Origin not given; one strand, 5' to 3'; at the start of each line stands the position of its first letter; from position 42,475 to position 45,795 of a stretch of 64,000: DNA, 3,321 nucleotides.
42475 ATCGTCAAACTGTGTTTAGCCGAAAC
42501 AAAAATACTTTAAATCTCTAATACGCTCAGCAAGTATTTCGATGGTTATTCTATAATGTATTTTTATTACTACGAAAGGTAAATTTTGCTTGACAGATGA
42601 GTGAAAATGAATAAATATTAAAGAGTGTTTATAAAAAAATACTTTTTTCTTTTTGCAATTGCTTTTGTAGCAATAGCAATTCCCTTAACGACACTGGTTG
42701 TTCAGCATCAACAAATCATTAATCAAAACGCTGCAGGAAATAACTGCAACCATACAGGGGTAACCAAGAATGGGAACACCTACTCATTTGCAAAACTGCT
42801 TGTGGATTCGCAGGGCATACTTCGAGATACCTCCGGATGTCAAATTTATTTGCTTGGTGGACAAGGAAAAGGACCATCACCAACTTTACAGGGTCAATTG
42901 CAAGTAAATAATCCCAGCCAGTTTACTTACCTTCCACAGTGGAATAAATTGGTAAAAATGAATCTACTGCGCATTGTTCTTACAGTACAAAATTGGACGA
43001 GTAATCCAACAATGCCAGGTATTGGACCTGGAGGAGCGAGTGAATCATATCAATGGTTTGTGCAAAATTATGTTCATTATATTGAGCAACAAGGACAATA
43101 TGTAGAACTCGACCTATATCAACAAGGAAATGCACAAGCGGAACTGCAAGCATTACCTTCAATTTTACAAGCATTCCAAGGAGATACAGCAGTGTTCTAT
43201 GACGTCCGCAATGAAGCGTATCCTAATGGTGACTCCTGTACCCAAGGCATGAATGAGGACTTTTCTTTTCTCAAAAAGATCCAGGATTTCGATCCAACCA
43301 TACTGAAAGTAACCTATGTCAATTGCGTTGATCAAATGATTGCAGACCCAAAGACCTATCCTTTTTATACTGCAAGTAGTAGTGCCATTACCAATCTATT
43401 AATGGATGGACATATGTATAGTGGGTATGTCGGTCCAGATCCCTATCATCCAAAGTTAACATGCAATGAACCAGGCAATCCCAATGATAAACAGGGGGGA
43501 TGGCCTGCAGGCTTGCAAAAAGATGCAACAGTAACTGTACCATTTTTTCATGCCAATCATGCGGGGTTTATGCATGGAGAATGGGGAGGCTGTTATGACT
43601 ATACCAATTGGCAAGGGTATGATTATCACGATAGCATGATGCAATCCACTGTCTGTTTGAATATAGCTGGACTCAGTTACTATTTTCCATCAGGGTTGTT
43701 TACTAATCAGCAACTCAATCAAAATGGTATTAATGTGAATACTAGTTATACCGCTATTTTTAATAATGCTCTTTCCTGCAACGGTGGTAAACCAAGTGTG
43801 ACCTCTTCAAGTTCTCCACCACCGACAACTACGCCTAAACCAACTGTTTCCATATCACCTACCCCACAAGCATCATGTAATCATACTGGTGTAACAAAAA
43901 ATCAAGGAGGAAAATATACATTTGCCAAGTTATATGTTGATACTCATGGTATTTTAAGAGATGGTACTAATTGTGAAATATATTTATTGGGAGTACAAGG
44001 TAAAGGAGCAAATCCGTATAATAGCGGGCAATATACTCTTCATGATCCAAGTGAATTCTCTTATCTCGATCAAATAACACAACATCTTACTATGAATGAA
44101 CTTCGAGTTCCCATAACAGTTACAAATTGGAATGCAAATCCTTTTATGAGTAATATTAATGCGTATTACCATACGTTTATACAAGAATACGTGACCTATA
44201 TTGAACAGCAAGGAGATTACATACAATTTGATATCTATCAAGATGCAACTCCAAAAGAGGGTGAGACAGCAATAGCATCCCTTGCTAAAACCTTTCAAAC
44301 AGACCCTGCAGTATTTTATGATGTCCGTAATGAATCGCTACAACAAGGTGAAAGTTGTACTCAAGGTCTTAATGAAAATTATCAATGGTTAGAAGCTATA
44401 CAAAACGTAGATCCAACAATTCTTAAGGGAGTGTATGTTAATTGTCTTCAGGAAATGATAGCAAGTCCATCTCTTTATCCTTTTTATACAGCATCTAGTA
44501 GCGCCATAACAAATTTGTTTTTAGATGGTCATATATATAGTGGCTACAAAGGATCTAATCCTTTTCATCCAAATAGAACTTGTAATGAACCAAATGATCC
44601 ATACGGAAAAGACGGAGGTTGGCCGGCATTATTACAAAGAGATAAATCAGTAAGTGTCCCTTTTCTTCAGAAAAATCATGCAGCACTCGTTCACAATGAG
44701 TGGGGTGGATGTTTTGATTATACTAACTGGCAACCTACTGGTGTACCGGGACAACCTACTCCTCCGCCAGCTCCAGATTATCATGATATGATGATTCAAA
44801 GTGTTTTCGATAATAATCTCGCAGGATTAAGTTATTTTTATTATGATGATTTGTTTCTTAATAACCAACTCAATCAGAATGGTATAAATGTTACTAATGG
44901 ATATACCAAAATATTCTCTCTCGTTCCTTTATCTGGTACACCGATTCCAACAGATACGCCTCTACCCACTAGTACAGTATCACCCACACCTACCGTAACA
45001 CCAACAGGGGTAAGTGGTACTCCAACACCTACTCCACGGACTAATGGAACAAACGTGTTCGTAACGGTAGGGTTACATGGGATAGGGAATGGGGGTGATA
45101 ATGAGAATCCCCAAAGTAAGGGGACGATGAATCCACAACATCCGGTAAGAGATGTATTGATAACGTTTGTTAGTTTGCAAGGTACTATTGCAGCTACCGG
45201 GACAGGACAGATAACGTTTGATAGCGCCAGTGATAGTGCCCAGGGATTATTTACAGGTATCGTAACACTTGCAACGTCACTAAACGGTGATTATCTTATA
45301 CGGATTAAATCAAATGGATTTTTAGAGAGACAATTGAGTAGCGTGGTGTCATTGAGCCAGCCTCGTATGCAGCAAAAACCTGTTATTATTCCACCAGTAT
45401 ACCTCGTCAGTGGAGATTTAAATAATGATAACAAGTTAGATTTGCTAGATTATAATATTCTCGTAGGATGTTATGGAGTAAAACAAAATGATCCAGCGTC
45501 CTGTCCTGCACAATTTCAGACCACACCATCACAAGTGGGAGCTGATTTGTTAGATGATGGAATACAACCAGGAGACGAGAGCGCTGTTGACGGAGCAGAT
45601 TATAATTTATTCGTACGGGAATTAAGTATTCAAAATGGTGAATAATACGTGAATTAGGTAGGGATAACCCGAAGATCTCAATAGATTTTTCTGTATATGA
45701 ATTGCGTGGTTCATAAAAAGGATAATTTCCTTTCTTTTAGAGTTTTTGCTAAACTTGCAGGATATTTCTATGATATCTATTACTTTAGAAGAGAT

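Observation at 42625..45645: A 1006-aa secreted protein with two tandem GH5-like catalytic modules and a C-terminal dockerin, alongside a second GH5 paralog: carbohydrate-degrading capacity with a cohesin-docking signal but no cohesin in the window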

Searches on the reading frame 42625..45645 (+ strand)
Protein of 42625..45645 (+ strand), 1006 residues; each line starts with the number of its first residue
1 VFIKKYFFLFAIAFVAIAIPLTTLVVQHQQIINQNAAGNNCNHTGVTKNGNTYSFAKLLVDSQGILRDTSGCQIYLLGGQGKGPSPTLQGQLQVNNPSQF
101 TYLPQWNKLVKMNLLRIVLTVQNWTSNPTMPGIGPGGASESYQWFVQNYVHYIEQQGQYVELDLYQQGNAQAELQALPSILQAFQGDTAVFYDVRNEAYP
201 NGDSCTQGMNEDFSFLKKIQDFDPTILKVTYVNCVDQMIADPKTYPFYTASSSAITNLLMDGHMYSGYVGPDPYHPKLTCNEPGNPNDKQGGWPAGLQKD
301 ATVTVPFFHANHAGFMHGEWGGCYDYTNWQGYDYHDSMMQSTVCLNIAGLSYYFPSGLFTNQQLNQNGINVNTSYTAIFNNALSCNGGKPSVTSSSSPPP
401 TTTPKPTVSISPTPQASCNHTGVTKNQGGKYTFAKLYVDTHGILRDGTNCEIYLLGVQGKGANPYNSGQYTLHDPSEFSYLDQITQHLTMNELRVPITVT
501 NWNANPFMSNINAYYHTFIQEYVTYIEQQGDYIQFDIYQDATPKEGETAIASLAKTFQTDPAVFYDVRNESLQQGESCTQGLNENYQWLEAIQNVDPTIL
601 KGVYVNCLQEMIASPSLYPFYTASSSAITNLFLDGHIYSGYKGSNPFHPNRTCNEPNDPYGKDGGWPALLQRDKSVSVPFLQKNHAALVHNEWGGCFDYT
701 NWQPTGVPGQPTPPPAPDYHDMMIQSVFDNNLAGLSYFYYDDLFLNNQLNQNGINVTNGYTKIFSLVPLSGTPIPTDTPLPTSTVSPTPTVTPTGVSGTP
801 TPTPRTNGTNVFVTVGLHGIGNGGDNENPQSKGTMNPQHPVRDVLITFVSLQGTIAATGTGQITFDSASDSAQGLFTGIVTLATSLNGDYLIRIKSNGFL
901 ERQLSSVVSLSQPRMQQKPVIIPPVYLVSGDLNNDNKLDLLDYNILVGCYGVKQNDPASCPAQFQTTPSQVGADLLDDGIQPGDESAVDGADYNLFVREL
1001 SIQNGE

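Call 3: search_protein_families(library=pfam, proteins=[window:42625-45645:+], max_evalue=1)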
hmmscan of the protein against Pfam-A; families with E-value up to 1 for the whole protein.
window:42625-45645:+ (1006 aa): 1 family
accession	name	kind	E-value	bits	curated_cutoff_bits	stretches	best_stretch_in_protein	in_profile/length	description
PF00150.24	Cellulase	-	6.4e-13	49.3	23.5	2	111-324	34-240/272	Cellulase (glycosyl hydrolase family 5)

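Call 4: search_protein_families(library=ncbifam, proteins=[window:42625-45645:+], max_evalue=1)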
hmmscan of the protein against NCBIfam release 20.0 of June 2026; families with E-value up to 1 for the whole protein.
window:42625-45645:+ (1006 aa): 0 families

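Call 7: search_solved_structures(query=window:42625-45645:+, max_evalue=1, show_alignments=2)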
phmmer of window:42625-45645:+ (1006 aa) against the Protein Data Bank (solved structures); distinct sequences matched with E-value up to 1: 1.
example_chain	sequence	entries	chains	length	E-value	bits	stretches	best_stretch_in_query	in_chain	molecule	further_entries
2b59_B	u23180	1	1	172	0.94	10.2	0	873-954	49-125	Cellulosomal scaffolding protein A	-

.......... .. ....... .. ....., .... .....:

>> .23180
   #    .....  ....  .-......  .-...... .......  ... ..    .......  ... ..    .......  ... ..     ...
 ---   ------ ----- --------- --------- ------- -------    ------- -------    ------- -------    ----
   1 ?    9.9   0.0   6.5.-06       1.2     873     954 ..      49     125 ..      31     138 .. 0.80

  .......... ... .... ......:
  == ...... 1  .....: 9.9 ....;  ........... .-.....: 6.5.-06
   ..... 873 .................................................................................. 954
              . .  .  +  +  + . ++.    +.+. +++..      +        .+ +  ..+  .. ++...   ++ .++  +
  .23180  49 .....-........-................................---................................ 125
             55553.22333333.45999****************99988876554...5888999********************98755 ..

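Call 11: find_homologous_proteins(query=window:42625-45645:+, max_evalue=0.001)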
Query window:42625-45645:+ (1006 aa): 1 proteins with E <= 0.001 among 8000 candidates.
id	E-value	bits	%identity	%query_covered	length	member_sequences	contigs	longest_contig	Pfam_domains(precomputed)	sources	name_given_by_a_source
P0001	0.0e+0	2364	100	100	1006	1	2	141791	PF00150.25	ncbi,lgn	-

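Call 14: find_encoding_contigs(protein=P0001, flank=2000, max_places=3)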
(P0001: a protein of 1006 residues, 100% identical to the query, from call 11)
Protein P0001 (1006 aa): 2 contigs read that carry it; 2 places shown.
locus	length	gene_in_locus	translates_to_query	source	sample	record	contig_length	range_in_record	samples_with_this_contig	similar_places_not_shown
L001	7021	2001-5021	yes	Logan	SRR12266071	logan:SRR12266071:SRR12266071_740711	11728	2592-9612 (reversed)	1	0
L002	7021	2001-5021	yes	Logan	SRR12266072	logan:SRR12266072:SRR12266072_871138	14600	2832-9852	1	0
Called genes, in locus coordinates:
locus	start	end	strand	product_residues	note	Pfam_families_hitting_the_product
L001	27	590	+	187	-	PF00857:Isochorismatase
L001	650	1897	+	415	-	PF05977:MFS_3, PF07690:MFS_1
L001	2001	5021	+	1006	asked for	PF00150:Cellulase (weak)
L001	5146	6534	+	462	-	PF04715:, PF00425:Chorismate_bind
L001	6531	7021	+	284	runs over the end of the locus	PF01063:Aminotran_4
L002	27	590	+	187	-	PF00857:Isochorismatase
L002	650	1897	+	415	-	PF05977:MFS_3, PF07690:MFS_1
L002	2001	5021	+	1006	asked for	PF00150:Cellulase (weak)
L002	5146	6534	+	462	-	PF04715:, PF00425:Chorismate_bind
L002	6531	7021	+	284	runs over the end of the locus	PF01063:Aminotran_4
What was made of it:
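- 42625..45645 (+): Whole gene: 1006-aa exported tandem GH5 enzyme with a C-terminal X-module-dockerin-like cassette (GTG start, stop codon included). The identical protein, P0001, occurs on two Logan contigs with the same neighbouring genes (calls 11, 14).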

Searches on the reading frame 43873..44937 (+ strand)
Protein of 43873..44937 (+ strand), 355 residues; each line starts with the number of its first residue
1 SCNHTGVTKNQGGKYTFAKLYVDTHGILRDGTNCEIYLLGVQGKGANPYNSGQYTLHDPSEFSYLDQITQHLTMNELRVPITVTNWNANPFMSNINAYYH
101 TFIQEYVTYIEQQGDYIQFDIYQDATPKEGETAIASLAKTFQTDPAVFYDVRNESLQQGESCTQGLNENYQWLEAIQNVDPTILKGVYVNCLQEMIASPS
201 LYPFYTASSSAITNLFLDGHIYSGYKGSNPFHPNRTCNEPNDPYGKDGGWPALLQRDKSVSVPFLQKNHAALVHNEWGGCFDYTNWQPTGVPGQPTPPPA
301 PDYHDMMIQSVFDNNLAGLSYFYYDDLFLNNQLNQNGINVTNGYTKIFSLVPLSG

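Call 6: search_protein_families(library=pfam, proteins=[window:43873-44937:+], max_evalue=10)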
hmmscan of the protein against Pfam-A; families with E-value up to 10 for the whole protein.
seq(355 aa): 1 family
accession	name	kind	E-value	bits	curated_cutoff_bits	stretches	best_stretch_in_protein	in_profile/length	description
PF00150.24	Cellulase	-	1.1e-06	28.8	23.5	1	69-280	30-239/272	Cellulase (glycosyl hydrolase family 5)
